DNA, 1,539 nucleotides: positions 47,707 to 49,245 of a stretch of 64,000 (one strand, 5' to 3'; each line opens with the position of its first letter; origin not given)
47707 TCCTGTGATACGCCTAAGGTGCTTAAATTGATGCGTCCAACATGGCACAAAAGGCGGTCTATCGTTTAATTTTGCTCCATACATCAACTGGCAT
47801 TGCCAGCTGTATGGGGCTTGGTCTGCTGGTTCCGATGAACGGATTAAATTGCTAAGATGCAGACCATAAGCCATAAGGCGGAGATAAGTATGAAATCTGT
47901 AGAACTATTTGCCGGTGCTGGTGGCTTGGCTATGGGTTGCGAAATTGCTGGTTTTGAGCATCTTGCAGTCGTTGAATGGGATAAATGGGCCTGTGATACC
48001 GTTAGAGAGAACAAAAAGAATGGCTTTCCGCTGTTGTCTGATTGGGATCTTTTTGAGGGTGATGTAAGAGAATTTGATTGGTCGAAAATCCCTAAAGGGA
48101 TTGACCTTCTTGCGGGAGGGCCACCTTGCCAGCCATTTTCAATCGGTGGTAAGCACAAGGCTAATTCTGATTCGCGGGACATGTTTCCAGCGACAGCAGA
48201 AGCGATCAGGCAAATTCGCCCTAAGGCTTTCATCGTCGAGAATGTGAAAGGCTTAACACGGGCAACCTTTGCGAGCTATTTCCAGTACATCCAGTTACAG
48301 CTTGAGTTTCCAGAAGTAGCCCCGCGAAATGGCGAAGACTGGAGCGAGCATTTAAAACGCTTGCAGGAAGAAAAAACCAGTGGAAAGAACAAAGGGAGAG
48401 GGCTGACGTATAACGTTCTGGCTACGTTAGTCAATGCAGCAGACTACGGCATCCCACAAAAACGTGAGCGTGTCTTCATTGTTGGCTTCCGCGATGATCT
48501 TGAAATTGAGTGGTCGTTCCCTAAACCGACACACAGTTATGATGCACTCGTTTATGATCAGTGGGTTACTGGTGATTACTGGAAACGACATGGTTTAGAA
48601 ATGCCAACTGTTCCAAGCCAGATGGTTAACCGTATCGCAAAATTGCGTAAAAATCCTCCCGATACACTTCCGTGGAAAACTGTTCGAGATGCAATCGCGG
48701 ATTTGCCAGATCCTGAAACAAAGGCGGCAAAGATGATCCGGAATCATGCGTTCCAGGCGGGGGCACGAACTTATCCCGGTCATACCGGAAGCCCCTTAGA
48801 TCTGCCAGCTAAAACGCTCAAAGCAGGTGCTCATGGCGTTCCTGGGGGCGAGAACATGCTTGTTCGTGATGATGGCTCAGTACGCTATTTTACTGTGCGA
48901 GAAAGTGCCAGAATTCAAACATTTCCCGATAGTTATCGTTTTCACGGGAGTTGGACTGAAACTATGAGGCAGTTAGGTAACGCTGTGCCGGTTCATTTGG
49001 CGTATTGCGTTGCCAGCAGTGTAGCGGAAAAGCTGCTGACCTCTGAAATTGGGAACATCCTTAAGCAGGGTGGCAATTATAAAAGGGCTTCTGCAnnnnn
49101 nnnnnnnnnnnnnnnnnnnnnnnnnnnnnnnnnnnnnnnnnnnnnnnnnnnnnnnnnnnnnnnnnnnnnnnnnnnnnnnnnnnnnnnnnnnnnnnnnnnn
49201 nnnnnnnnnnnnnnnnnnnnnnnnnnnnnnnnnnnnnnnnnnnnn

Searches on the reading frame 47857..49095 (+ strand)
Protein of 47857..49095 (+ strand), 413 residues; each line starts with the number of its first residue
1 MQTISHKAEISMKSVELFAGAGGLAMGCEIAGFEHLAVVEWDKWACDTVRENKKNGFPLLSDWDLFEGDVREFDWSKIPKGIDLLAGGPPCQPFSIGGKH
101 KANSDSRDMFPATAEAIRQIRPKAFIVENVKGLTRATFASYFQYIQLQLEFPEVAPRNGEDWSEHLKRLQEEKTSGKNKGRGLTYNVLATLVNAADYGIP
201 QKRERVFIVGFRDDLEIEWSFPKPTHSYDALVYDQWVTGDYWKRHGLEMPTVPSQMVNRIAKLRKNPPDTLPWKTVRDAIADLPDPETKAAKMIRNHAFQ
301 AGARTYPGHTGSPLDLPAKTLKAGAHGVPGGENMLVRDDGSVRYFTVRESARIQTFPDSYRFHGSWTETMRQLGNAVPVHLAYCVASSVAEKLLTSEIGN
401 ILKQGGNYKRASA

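Call 39: search_protein_families(proteins=[window:47857-49095:+], library=padloc, max_evalue=0.01)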
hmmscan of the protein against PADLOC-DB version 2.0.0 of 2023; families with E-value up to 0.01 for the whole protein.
window:47857-49095:+ (413 aa): 62 families (the best 25 are shown)
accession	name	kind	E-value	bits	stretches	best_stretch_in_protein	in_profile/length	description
PDLC03307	MTase_II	-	5.2e-135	448.5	1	12-394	1-370/382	Type II methyltransferase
PDLC00026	DruM2|DruM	-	9.5e-95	316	1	11-395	4-320/336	DNA cytosine methylase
PDLC03378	MTase_II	-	5.8e-90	300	1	11-403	2-340/344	Type II methyltransferase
PDLC03272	MTase_II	-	7.6e-65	217.6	1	3-394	66-391/407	Type II methyltransferase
PDLC03234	MTase_II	-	1.6e-64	216.6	3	11-138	4-130/375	Type II methyltransferase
PDLC03326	MTase_II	-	1.3e-58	197.1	4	11-137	4-130/412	Type II methyltransferase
PDLC00033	DruM2|DruM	-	4.7e-53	178.8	2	8-286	18-231/368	DNA cytosine methylase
PDLC00029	DruM2|DruM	-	9.5e-52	174.4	3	12-150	5-135/329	DNA cytosine methylase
PDLC00027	DruM2|DruM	-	3.4e-50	169.4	3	1-142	1-133/361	DNA cytosine methylase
PDLC02650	DrmMII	-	1.3e-47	160.7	3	13-135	10-138/435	DrmMII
PDLC00032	DruM2|DruM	-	5.5e-44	149.1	3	11-148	3-137/424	DNA cytosine methylase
PDLC02649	DrmMII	-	1.1e-42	144.5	3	80-219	114-227/422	DrmMII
PDLC00031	DruM2|DruM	-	1.3e-42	144.2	3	2-143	2-134/361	DNA cytosine methylase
PDLC03237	MTase_II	-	3.9e-41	138.9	3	13-135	795-921/1036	Type II methyltransferase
PDLC03232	MTase_II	-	5.4e-39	132.3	4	315-393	384-460/465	Type II methyltransferase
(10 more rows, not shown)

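Call 40: search_protein_families(proteins=[window:47857-49095:+], library=ncbifam, max_evalue=0.01)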
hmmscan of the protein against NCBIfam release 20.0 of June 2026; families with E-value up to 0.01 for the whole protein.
window:47857-49095:+ (413 aa): 2 families
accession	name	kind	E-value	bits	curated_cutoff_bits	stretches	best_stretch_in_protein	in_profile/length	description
TIGR00675.1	dcm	superfamily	5.5e-53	180.7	100.65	2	15-149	2-129/329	DNA (cytosine-5-)-methyltransferase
NF007772.0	PRK10458.1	subfamily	2.1e-16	59.6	710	1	5-137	82-235/472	DNA cytosine methylase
